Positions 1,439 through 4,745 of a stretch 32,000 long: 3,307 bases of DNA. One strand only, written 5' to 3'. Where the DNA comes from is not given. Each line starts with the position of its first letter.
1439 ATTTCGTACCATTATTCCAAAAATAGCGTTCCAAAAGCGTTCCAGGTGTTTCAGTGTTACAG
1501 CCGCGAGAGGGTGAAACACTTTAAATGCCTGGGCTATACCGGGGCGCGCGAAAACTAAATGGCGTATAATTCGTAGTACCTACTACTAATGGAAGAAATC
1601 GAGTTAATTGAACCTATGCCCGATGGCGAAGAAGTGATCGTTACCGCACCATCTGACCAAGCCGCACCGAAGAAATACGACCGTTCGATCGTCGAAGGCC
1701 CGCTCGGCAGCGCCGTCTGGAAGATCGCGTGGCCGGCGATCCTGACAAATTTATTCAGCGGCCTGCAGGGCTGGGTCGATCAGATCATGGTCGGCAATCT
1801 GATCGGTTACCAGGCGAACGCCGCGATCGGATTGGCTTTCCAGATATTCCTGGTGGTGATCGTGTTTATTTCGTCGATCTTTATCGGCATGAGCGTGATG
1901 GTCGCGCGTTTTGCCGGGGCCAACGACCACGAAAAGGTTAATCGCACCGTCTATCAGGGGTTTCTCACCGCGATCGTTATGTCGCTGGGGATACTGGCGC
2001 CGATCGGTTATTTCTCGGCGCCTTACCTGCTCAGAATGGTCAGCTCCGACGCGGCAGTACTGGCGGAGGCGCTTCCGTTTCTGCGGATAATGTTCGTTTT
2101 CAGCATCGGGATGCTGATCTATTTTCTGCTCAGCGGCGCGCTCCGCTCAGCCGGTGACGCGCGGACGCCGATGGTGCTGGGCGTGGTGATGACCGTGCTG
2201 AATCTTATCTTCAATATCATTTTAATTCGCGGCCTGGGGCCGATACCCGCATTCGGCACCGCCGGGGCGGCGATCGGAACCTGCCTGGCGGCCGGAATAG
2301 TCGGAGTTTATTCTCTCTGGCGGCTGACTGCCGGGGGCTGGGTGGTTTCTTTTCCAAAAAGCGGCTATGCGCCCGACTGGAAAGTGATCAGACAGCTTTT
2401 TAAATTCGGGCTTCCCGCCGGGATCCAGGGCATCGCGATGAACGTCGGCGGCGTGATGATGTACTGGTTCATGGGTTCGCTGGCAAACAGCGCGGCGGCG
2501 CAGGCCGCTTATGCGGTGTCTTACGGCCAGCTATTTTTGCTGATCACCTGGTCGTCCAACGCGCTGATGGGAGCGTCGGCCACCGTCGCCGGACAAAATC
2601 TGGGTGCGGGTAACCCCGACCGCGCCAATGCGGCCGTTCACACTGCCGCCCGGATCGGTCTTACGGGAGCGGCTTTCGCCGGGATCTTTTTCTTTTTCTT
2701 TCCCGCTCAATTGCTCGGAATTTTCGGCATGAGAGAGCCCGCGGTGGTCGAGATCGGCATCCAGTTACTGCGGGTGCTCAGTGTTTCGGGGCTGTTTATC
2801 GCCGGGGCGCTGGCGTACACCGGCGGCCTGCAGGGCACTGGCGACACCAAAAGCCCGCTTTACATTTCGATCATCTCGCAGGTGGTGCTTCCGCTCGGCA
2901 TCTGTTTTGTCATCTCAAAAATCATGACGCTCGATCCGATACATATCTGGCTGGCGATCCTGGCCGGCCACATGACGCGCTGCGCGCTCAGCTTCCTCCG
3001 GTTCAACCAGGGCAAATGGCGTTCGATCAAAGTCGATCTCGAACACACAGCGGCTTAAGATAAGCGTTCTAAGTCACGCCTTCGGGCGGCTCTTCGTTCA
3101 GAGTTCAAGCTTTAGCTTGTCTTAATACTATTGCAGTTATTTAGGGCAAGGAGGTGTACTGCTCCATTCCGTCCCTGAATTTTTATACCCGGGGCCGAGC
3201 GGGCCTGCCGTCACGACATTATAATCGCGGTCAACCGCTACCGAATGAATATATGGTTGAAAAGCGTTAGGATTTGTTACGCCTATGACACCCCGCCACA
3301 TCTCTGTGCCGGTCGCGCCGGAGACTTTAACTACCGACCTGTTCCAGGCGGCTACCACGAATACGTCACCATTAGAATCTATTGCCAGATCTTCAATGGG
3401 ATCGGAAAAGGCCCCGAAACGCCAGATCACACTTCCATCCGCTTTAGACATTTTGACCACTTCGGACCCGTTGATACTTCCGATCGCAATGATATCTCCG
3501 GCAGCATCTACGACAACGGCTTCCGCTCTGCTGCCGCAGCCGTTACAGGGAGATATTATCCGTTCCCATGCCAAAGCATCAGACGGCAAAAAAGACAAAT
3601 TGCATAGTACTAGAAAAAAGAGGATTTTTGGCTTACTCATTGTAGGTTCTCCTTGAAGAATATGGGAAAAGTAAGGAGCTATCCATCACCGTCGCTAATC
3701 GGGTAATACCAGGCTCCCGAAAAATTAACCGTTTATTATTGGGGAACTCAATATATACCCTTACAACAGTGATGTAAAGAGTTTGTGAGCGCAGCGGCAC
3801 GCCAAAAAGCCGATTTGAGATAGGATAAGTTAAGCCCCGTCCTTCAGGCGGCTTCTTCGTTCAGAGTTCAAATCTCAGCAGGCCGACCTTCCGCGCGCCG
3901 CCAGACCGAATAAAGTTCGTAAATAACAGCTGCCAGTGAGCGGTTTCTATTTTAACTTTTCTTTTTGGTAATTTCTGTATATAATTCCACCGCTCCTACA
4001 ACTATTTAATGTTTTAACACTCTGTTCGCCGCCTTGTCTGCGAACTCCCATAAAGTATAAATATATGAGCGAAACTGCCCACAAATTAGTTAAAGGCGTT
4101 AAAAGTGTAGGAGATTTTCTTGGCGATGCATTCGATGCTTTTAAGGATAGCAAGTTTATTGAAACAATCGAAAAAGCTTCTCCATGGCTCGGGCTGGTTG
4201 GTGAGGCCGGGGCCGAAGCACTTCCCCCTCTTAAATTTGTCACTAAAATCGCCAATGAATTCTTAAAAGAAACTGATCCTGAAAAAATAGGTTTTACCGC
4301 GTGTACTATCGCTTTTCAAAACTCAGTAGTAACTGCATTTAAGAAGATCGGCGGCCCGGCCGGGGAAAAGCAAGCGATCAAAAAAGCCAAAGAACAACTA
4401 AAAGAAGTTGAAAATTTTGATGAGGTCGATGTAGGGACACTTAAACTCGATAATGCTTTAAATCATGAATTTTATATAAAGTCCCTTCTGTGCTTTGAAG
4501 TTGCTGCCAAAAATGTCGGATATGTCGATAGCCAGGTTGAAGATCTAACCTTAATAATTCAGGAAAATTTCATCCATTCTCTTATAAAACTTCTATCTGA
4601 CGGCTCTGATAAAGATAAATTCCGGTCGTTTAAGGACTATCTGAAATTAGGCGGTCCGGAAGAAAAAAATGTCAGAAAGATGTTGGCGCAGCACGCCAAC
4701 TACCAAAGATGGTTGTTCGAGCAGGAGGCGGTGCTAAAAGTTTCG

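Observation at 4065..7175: Solo NACHT/STAND NTPase with pentapeptide-repeat sensor-like C-terminus and an unassigned ~290-aa N-terminal domain: candidate NLR-type conflict/defence gene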

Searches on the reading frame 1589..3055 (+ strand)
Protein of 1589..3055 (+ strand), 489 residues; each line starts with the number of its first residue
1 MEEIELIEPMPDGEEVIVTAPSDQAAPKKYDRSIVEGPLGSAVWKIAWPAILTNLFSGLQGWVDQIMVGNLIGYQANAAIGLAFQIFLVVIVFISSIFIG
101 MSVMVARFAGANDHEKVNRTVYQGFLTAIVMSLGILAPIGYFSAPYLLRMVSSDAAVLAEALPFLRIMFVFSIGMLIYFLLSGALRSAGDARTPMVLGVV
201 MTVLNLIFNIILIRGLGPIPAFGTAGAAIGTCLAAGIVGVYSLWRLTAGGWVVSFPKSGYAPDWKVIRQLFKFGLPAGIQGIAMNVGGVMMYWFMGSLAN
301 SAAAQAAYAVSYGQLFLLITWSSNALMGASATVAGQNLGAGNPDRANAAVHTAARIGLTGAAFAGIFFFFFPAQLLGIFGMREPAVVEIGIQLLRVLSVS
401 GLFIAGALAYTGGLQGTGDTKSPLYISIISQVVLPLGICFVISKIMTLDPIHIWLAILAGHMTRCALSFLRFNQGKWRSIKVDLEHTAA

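Call 10: search_protein_families(library=pfam, proteins=[window:1589-3055:+], max_evalue=1)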
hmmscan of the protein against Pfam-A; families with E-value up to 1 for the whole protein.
window:1589-3055:+ (489 aa): 2 families
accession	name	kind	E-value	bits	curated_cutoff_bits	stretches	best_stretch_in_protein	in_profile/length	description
PF01554.23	MatE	-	2e-48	164.6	24.9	2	49-211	1-161/161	MatE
PF18422.6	TNFR_16_TM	-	0.57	10.9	25.6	1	416-444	1-28/38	Tumor necrosis factor receptor member 16 trans-membrane domain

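Call 67: find_homologous_proteins(query=window:1589-3055:+, max_evalue=1e-50)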
Query window:1589-3055:+ (489 aa): 8000 proteins with E <= 1e-50 among 8000 candidates; the best 120 are listed.
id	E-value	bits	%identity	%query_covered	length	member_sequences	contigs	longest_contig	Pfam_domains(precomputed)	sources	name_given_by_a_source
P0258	0.0e+0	1037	100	98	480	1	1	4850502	PF01554.24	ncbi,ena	-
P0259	0.0e+0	1032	97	100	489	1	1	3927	PF01554.24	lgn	-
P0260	1.3e-271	919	84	100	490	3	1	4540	PF01554.24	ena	-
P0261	1.7e-269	912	86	100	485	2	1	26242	PF01554.24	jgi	jgi:putative MATE family efflux protein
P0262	2.0e-268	909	84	100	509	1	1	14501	PF01554.24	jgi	jgi:putative MATE family efflux protein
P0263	3.5e-265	898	83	100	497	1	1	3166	PF01554.24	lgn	-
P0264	8.4e-264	894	82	100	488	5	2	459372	PF01554.24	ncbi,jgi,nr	ncbi:MAG TPA: MATE family efflux transporter [Pyrinomonadaceae bacterium]|jgi:putative MATE family e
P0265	2.2e-260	882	81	100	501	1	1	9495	PF01554.24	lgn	-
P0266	1.0e-258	877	81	100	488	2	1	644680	PF01554.24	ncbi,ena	-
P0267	1.3e-255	867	80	100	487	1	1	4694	PF01554.24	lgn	-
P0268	1.7e-255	866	80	100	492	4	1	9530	PF01554.24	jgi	jgi:putative MATE family efflux protein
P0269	5.9e-254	861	81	100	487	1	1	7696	PF01554.24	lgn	-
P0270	3.0e-253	859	79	100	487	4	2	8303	PF01554.24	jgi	jgi:putative MATE family efflux protein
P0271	2.9e-252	856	80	100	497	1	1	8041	PF01554.24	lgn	-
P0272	3.1e-252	855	80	100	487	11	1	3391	PF01554.24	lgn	-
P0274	2.9e-250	849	78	100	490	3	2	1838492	PF01554.24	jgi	jgi:putative MATE family efflux protein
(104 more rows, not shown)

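Call 68: find_encoding_contigs(protein=P0261, flank=10000, max_places=1)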
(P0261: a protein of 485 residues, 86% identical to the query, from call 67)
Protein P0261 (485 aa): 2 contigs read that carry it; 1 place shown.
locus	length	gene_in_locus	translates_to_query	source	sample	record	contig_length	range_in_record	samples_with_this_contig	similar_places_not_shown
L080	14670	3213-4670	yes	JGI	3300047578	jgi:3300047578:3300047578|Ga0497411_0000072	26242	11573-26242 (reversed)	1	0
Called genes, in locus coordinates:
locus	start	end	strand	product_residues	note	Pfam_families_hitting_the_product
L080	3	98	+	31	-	?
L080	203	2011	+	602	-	PF00009:GTP_EFTU, PF01926:MMR_HSR1 (faint), PF22042:EF-G_D2, PF03144:GTP_EFTU_D2, PF00679:EFG_C, PF21018:BipA_C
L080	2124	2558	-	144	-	-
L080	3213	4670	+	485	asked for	PF01554:MatE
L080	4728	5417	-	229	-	PF04366:Ysc84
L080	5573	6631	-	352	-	PF01839:FG-GAP (faint), PF13517:FG-GAP_3 (weak)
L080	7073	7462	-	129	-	-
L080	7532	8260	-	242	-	-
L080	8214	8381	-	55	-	-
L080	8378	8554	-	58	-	-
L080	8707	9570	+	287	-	PF03767:Acid_phosphat_B, PF13344:Hydrolase_6 (weak)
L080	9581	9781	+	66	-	-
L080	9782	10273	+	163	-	-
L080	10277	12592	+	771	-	PF07676:PD40 (faint), PF00561:Abhydrolase_1 (faint), PF26549:Tricorn_N (weak), PF00930:DPPIV_N, PF01738:DLH, PF02129:Peptidase_S15, PF20434:BD-FAE, PF00326:Peptidase_S9, +2 more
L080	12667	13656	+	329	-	PF01073:3Beta_HSD, PF01370:Epimerase, PF02719:Polysacc_synt_2 (faint), PF04321:RmlD_sub_bind, PF07993:NAD_binding_4 (faint), PF16363:GDP_Man_Dehyd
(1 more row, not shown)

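Call 69: find_encoding_contigs(protein=P0264, flank=10000, max_places=1)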
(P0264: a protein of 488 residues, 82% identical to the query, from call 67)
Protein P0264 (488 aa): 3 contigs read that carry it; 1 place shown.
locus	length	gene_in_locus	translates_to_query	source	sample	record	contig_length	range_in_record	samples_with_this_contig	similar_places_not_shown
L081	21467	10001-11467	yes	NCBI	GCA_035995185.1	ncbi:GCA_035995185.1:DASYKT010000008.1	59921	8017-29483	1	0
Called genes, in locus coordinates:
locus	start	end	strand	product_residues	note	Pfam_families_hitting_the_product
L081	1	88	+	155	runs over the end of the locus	PF00588:SpoU_methylase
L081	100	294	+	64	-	PF18506:RelB-like (weak)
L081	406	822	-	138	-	-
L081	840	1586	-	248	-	-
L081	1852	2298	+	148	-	PF04972:BON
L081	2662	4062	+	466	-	PF00144:Beta-lactamase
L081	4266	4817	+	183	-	PF04972:BON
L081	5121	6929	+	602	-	PF00009:GTP_EFTU, PF01926:MMR_HSR1 (weak), PF22042:EF-G_D2, PF03144:GTP_EFTU_D2, PF00679:EFG_C, PF21018:BipA_C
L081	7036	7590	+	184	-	-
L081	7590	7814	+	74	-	-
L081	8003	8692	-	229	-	PF05988:DUF899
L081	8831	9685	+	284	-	PF18950:DUF5694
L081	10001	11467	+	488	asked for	PF01554:MatE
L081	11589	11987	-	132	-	-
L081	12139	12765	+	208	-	PF01022:HTH_5 (weak)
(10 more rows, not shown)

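Call 70: find_encoding_contigs(protein=P0266, flank=10000, max_places=1)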
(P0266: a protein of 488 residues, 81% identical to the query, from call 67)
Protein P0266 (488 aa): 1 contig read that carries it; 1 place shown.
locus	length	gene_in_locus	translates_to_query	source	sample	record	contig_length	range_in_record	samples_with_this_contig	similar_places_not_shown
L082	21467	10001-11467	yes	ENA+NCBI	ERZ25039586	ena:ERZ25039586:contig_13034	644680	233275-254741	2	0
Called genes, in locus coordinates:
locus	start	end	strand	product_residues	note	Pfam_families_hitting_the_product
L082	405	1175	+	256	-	PF04012:PspA_IM30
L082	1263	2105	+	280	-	-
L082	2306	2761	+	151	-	PF00588:SpoU_methylase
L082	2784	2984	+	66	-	PF18506:RelB-like (weak)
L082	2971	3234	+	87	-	PF05016:ParE_toxin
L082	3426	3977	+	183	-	PF04972:BON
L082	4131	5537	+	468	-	PF00144:Beta-lactamase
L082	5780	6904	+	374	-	PF00009:GTP_EFTU, PF01926:MMR_HSR1 (weak)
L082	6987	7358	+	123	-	PF00679:EFG_C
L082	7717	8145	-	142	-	-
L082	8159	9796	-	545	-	-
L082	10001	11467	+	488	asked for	PF01554:MatE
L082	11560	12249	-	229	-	PF04366:Ysc84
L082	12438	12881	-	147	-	-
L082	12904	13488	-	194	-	-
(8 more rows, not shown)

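Call 71: find_encoding_contigs(protein=P0274, flank=10000, max_places=1)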
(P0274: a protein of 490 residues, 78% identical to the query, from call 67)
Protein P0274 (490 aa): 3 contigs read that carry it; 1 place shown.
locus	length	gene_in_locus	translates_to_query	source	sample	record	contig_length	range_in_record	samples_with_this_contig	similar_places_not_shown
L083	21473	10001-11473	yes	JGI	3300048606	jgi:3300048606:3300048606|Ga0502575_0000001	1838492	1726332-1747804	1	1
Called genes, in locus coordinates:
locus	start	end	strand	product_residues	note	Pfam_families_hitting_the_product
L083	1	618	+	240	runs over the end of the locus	PF04012:PspA_IM30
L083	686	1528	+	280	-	-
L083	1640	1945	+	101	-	-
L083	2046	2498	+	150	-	PF00588:SpoU_methylase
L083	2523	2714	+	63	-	PF18506:RelB-like (weak)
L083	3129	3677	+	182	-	PF04972:BON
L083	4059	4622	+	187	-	PF04972:BON (weak)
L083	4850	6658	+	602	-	PF00009:GTP_EFTU, PF01926:MMR_HSR1 (weak), PF22042:EF-G_D2, PF03144:GTP_EFTU_D2, PF00679:EFG_C, PF21018:BipA_C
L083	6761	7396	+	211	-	-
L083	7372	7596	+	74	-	-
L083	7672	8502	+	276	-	PF18950:DUF5694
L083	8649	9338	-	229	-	PF05988:DUF899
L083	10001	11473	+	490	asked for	PF01554:MatE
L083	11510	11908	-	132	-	-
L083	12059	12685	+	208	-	-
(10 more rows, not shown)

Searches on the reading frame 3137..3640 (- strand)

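Call 10: search_protein_families(library=pfam, proteins=[window:3137-3640:-], max_evalue=1)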
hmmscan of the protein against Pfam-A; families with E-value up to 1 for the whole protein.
window:3137-3640:- (167 aa): 7 families
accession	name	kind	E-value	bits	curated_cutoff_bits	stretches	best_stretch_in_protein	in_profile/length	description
PF13360.13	PQQ_2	-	5.7e-06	26.6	27.6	1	45-120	30-101/233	Outer membrane protein assembly factor BamB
PF13570.13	Beta-prop_ACSF4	-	0.0005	20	133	1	38-117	50-129/329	Beta-alanine-activating enzyme, beta-propeller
PF23414.1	Beta-prop_EML_2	-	0.00092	19.1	90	1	36-103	39-105/266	Echinoderm microtubule-associated protein second beta-propeller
PF23411.1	Beta-prop_Vps41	-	0.047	13.4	33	1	40-90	59-106/332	Vps42 beta-propeller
PF18975.6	DUF5711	-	0.068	12.8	26.3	1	42-117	59-132/344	Family of unknown function (DUF5711)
PF01436.27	NHL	-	0.34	11.5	20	0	83-96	5-18/28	NHL repeat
PF06739.17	SBBP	-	0.53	10.7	20.5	0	84-96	17-29/38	Beta-propeller repeat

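Call 75: search_protein_families(library=padloc, proteins=[window:3137-3640:-], max_evalue=0.1)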
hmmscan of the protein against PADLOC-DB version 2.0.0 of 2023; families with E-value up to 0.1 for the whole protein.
window:3137-3640:- (167 aa): 0 families

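Call 80: search_protein_families(library=ncbifam, proteins=[window:3137-3640:-], max_evalue=0.01)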
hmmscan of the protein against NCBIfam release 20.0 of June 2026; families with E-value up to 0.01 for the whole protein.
window:3137-3640:- (167 aa): 1 family
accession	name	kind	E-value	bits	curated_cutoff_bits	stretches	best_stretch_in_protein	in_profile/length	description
TIGR03300.1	assembly_YfgL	equivalog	0.00083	18.1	285.2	1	45-116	102-170/377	outer membrane protein assembly factor BamB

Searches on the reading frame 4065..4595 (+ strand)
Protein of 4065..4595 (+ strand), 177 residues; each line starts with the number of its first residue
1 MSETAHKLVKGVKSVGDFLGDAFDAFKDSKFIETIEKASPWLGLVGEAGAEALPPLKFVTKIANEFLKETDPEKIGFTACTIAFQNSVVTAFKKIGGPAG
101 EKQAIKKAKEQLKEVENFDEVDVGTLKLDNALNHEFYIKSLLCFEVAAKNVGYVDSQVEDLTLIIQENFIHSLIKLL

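Call 49: find_homologous_proteins(query=A5, max_evalue=0.001)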
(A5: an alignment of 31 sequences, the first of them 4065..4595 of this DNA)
Query A5 (31 sequences) (177 aa, profile of the alignment): 14 proteins with E <= 0.001 among 8000 candidates.
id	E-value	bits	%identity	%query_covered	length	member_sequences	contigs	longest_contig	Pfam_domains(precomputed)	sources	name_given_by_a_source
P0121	2.3e-69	251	61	100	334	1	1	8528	-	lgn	-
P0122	1.8e-46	176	28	99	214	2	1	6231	-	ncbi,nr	ncbi:MAG TPA: hypothetical protein VE715_05150, partial [Blastocatellia bacterium]|nr:hypothetical p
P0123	6.3e-44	168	30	97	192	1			-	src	-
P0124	5.2e-42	162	29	97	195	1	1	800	-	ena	-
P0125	6.9e-42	161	28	94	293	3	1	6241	-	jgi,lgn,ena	jgi:hypothetical protein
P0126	4.9e-41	158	27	97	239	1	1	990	-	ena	-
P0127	1.6e-40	157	32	74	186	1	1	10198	-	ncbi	ncbi:MAG: hypothetical protein ABI977_05280, partial [Acidobacteriota bacterium]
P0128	1.0e-39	154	28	85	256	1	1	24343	-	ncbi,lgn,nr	ncbi:MAG: hypothetical protein HY820_02770 [Acidobacteria bacterium]|nr:hypothetical protein [Acidob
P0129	8.7e-39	151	26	92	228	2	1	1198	-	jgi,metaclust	metaclust:\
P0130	6.5e-33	132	36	56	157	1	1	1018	-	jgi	jgi:hypothetical protein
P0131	1.0e-32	131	29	71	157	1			-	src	-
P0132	4.7e-26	110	36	53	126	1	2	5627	-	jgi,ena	jgi:hypothetical protein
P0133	9.7e-26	109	36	55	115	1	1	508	-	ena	-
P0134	8.0e-21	93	30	46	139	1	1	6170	-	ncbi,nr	ncbi:MAG TPA: hypothetical protein PLK30_27705, partial [Blastocatellia bacterium]|nr:hypothetical p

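Call 57: search_protein_representatives(alignment_id=A5)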
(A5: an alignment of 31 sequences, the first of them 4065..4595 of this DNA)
Query: 31 sequences, 177 profile positions. Proteins with E-value up to 0.001 (for the whole library): 273; up to 1e-10: 246; up to 1e-30: 128. The best 150 are listed.
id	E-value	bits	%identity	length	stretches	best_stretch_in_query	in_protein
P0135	6.2e-67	241.2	-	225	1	3-177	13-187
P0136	1.4e-63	230.2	-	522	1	2-177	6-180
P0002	3.4e-62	225.7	-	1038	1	5-177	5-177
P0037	3.3e-58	212.8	-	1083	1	2-177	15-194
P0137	6.5e-56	205.3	-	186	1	2-177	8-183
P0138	1.3e-55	204.3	-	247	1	6-177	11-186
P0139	8.5e-55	201.6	-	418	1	2-177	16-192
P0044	1.9e-54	200.5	-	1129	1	2-177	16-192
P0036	3.2e-54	199.8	-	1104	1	3-176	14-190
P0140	4.3e-54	199.3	-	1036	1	2-177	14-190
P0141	6.7e-54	198.7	-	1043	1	2-177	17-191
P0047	7.3e-54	198.6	-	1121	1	1-176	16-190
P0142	1.4e-53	197.7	-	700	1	1-177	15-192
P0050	1.2e-52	194.7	-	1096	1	1-177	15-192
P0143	3.0e-52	193.3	-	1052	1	2-177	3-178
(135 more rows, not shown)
